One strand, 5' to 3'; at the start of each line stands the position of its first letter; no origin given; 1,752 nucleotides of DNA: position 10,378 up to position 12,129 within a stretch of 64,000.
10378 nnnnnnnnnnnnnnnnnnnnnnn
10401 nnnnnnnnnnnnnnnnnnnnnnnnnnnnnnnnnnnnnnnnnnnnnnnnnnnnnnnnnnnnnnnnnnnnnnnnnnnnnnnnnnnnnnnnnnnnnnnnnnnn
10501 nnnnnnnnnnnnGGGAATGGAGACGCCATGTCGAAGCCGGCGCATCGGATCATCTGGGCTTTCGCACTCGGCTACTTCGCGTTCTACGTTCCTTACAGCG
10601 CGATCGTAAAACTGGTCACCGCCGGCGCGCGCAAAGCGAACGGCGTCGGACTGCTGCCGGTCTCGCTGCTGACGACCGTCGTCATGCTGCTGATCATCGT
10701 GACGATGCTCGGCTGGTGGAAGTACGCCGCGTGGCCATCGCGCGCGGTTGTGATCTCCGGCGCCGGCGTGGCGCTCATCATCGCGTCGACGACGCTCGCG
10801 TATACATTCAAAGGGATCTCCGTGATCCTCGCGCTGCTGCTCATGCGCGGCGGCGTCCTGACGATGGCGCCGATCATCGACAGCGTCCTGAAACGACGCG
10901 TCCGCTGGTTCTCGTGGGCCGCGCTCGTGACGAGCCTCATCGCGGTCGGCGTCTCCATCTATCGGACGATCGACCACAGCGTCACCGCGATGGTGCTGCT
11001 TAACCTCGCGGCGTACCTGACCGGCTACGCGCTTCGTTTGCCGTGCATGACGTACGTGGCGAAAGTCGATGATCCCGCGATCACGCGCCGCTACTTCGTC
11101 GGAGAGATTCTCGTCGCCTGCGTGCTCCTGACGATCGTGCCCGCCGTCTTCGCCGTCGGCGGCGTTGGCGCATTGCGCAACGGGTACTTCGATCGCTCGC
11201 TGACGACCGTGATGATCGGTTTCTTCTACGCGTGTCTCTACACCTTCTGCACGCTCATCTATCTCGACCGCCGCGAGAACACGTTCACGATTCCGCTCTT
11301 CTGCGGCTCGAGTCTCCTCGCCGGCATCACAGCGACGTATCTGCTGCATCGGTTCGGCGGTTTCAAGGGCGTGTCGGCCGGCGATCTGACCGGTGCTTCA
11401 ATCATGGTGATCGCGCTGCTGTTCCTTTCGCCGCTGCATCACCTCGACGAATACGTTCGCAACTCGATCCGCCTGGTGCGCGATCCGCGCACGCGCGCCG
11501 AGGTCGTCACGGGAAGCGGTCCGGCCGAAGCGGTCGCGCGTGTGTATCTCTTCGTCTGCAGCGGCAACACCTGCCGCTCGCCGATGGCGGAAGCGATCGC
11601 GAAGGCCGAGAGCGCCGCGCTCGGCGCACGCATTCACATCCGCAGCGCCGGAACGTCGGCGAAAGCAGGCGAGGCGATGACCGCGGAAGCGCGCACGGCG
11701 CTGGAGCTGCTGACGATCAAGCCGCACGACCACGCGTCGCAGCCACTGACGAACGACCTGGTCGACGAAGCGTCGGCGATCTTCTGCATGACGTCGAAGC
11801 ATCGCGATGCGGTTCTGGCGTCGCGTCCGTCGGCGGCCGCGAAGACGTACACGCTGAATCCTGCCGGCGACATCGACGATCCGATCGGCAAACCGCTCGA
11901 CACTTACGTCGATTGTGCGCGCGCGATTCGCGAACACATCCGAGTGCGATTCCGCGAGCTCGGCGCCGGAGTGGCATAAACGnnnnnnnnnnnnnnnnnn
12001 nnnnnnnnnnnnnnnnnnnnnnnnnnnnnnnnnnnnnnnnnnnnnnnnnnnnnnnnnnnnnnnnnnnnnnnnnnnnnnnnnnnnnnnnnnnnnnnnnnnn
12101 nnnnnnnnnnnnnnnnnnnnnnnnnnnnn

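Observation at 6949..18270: Eleven-gene oxidative tailoring operon with no PKS, NRPS, terpene or RiPP backbone gene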

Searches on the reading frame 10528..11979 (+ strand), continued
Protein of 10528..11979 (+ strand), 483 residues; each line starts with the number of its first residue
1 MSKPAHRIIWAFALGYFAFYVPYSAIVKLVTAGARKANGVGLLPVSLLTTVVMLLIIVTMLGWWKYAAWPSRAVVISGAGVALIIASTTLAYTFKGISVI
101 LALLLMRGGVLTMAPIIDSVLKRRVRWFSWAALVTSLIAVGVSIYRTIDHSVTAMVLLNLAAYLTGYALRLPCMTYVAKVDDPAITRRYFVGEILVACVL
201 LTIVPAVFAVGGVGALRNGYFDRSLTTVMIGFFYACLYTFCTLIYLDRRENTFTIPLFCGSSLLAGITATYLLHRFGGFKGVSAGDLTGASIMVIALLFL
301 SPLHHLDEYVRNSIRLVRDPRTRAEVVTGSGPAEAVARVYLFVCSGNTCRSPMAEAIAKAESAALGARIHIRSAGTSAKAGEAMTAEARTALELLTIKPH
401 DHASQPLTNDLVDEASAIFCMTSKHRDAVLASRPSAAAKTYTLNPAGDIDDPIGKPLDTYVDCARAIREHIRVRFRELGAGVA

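Call 60: search_protein_families(library=pfam, proteins=[L013:3719-5692:+, L013:1299-2516:+, L013:5676-6128:-, L013:2522-3571:-, L036:9319-11589:+, L003:14727-15494:+, L007:13280-13981:+, L054:2360-3061:+, L030:6-1862:+], max_evalue=0.5)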
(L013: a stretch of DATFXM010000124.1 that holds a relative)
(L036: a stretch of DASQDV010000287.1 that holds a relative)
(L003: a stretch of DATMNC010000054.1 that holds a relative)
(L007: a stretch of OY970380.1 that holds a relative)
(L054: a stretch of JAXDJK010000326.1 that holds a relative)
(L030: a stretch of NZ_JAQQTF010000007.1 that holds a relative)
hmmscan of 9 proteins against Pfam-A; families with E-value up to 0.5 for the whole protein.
L013:3719-5692:+ (657 aa): 1 family
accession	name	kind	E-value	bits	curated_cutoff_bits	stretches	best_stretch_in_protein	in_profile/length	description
PF13454.12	NAD_binding_9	-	5.5e-30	104.8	21.8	1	31-198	1-154/155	FAD-NAD(P)-binding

L013:1299-2516:+ (405 aa): 7 families
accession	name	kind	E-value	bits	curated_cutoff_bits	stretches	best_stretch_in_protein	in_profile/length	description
PF02317.23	Octopine_DH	-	9.2e-24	84.6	30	1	206-370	3-149/150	NAD/NADP octopine/nopaline dehydrogenase, alpha-helical domain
PF02558.23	ApbA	-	9.3e-05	22.5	22.2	1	12-139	1-113/150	Ketopantoate reductase PanE/ApbA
PF10100.14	Staph_opine_DH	-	0.0015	17.7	25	1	11-172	2-169/424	Staphylopine dehydrogenase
PF03807.23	F420_oxidored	-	0.013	16.5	21.6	1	13-119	3-89/94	NADP oxidoreductase coenzyme F420-dependent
PF01210.29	NAD_Gly3P_dh_N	-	0.044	14.2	23.1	1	16-121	6-102/158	NAD-dependent glycerol-3-phosphate dehydrogenase N-terminus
PF01408.29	GFO_IDH_MocA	-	0.15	13.2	24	1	10-105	1-79/120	Oxidoreductase family, NAD-binding Rossmann fold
PF02900.23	LigB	-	0.19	11.2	26.3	0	11-65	170-228/269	Catalytic LigB subunit of aromatic ring-opening dioxygenase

L013:5676-6128:- (150 aa): 5 families
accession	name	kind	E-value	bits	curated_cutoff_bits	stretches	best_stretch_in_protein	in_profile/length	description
PF00903.31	Glyoxalase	-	3e-13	50.6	20.6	1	20-134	7-121/121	Glyoxalase/Bleomycin resistance protein/Dioxygenase superfamily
PF18029.7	Glyoxalase_6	-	2.9e-05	25.1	23.6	1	24-132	8-103/106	Glyoxalase-like domain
PF13669.12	Glyoxalase_4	-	0.0011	19.7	27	1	23-120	8-106/109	Glyoxalase/Bleomycin resistance protein/Dioxygenase superfamily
PF12681.13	Glyoxalase_2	-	0.0026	18.1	30.1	1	84-130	62-109/118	Glyoxalase-like domain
PF08448.16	PAS_4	-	0.14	12.8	23.1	1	88-142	7-60/110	PAS fold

L013:2522-3571:- (349 aa): 1 family
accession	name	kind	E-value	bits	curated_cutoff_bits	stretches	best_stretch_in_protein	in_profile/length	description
PF00491.26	Arginase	-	6.2e-87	292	22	1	68-339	2-277/280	Arginase family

L036:9319-11589:+ (756 aa): 4 families
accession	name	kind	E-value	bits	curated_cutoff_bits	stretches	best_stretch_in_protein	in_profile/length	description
PF07731.20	Cu-oxidase_2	-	7.1e-17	61.9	20.4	1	607-740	16-135/137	Multicopper oxidase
PF07732.21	Cu-oxidase_3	-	3e-11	43.9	21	2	329-367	84-118/119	Multicopper oxidase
PF03708.19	Avian_gp85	-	0.045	13.4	32.2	1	120-198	103-175/246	Avian retrovirus envelope protein, gp85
PF00394.28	Cu-oxidase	-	0.05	14.2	21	0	396-445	22-79/157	Multicopper oxidase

L003:14727-15494:+ (255 aa): 0 families

L007:13280-13981:+ (233 aa): 0 families

L054:2360-3061:+ (233 aa): 0 families

L030:6-1862:+ (618 aa): 1 family
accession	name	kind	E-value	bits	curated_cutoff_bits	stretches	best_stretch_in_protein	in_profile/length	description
PF07732.21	Cu-oxidase_3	-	0.43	11.1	21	0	155-179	29-53/119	Multicopper oxidase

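Call 75: search_protein_families(library=pfam, proteins=[L030:17146-21390:-, L028:18041-21163:+, L026:1298-4333:+, L043:16520-20899:-, L058:16049-20064:+, L008:9889-15330:-, L037:13814-16651:-], max_evalue=0.0001)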
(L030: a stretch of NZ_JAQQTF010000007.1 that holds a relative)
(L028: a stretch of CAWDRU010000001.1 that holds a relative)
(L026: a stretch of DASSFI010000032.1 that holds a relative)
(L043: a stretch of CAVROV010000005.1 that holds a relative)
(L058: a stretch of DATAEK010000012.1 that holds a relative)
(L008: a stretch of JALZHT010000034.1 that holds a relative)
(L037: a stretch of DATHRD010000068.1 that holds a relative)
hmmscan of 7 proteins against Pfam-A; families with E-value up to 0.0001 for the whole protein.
L030:17146-21390:- (1414 aa): 1 family
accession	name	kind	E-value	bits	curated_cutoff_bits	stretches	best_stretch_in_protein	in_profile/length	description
PF05593.20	RHS_repeat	-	5.4e-08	33.5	22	0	477-503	2-28/38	RHS Repeat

L028:18041-21163:+ (1040 aa): 13 families
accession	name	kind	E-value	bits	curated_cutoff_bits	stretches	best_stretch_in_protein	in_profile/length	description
PF00069.31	Pkinase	-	8.6e-48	163.4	31.7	1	87-354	1-253/263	Protein kinase domain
PF07714.23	PK_Tyr_Ser-Thr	-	9.6e-35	120.6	23.1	1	89-353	3-249/258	Protein tyrosine and serine/threonine kinase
PF13181.12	TPR_8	-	3.4e-12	45.9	25.7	0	706-736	3-33/34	Tetratricopeptide repeat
PF07719.23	TPR_2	-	5e-12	45.4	27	0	956-980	5-29/34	Tetratricopeptide repeat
PF13431.12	TPR_17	-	2.6e-11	43.3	24.4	0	621-652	1-32/34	Tetratricopeptide repeat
PF13428.12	TPR_14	-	4.2e-11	42.8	23.5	0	994-1034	3-43/44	Tetratricopeptide repeat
PF14559.12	TPR_19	-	6.7e-11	42.8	25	1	718-767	5-54/68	Tetratricopeptide repeat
PF00515.34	TPR_1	-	1.6e-10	40.8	27.8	0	605-632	7-34/34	Tetratricopeptide repeat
PF01636.29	APH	-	1.1e-09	38.9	23.2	2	180-233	143-199/239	Phosphotransferase enzyme family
PF13414.12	TPR_11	-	1.2e-09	38.2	26.8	1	609-644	4-39/42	TPR repeat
PF13424.12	TPR_12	-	3.1e-09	37.3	30.1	0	956-1017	7-70/77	Tetratricopeptide repeat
PF13432.12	TPR_16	-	1.4e-05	25.9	32.7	1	956-1017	1-56/65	Tetratricopeptide repeat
PF03109.22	ABC1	-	2.9e-05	23.8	22.9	1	155-237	138-220/244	ABC1 atypical kinase-like domain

L026:1298-4333:+ (1011 aa): 8 families
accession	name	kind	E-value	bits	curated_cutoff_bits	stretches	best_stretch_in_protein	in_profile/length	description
PF00069.31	Pkinase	-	1.6e-47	162.6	31.7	1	86-346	1-254/263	Protein kinase domain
PF07714.23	PK_Tyr_Ser-Thr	-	3.4e-33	115.5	23.1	1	88-346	3-251/258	Protein tyrosine and serine/threonine kinase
PF07676.18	PD40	-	3.1e-31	107.1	20.9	1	788-823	2-38/38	WD40-like Beta Propeller Repeat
PF00930.27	DPPIV_N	-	5.5e-11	42.2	22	0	728-864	226-354/354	Dipeptidyl peptidase IV (DPP IV) N-terminal region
PF25174.1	Beta-prop_THOC3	-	2.3e-10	40.4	305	0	664-857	47-232/272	THOC3 beta-propeller domain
PF14531.12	Kinase-like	-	2.9e-09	37.1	25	1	191-343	155-289/289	Kinase-like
PF01636.29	APH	-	2e-08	34.7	23.2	0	177-234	137-200/239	Phosphotransferase enzyme family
PF03109.22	ABC1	-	1.3e-05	24.9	22.9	1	134-237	113-220/244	ABC1 atypical kinase-like domain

L043:16520-20899:- (1459 aa): 0 families

L058:16049-20064:+ (1338 aa): 0 families

L008:9889-15330:- (1813 aa): 0 families

L037:13814-16651:- (945 aa): 1 family
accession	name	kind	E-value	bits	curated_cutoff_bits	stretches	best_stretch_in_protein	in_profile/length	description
PF02687.27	FtsX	-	1.1e-28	100.1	25.5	2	420-540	2-120/120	FtsX-like permease C-terminal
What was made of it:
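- On PKS / NRPS / RiPP biosynthetic clusters: The seven largest ORFs in related loci that were scanned are kinases, an RHS-repeat protein, an FtsX permease or have no hit (call 75).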

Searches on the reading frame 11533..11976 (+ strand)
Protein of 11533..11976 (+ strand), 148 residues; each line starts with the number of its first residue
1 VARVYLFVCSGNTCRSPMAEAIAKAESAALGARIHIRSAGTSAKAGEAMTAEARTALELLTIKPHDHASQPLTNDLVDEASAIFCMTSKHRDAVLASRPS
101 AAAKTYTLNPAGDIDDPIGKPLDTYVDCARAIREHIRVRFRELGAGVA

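Call 19: search_solved_structures(query=window:11533-11976:+, max_evalue=0.00001, show_alignments=2)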
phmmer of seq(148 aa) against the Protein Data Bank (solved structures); distinct sequences matched with E-value up to 0.00001: 15.
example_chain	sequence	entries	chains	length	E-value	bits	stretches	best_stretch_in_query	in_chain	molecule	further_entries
1zgg_A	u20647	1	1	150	2.8e-19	72.8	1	6-140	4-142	Putative low molecular weight protein-tyrosine-phosphatase ywlE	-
4kk3_A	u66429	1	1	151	2.9e-19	72.8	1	6-140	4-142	Low molecular weight protein-tyrosine-phosphatase YwlE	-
4eti_A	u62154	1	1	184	4.7e-19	72.1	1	6-140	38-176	Low molecular weight protein-tyrosine-phosphatase ywlE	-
4egs_A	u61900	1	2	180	1.1e-18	70.9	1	5-131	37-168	Ribose 5-phosphate isomerase RpiB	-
4pic_A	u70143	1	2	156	4e-18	69.1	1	5-133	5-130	Arginine phosphatase Ywle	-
4kk4_A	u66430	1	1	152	7.5e-18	68.2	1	6-140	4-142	Low molecular weight protein-tyrosine-phosphatase YwlE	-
4etn_A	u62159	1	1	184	1.2e-17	67.5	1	6-140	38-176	Low molecular weight protein-tyrosine-phosphatase ywlE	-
4d74_A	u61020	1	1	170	2.4e-10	43.9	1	5-125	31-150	PROTEIN-TYROSINE-PHOSPHATASE AMSI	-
2gi4_A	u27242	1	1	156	3.2e-10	43.5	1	5-97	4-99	possible phosphotyrosine protein phosphatase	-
2cwd_A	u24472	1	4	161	2.4e-09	40.7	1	5-124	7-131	low molecular weight phosphotyrosine protein phosphatase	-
7dhd_A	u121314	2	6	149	5.3e-07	33.1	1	6-135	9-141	Protein-tyrosine-phosphatase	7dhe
5o7b_A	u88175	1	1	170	1e-06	32.2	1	5-100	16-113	Putative low molecular weight protein-tyrosine-phosphatase slr0328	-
5z3m_A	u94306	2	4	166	3e-06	30.7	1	6-86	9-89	Phosphotyrosine protein phosphatase | Low molecular weight phosphotyrosine protein phosphatase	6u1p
7dhf_A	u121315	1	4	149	8.9e-06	29.1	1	6-135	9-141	Protein-tyrosine-phosphatase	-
4lrq_A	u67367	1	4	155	9.5e-06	29.1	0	5-43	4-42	Phosphotyrosine protein phosphatase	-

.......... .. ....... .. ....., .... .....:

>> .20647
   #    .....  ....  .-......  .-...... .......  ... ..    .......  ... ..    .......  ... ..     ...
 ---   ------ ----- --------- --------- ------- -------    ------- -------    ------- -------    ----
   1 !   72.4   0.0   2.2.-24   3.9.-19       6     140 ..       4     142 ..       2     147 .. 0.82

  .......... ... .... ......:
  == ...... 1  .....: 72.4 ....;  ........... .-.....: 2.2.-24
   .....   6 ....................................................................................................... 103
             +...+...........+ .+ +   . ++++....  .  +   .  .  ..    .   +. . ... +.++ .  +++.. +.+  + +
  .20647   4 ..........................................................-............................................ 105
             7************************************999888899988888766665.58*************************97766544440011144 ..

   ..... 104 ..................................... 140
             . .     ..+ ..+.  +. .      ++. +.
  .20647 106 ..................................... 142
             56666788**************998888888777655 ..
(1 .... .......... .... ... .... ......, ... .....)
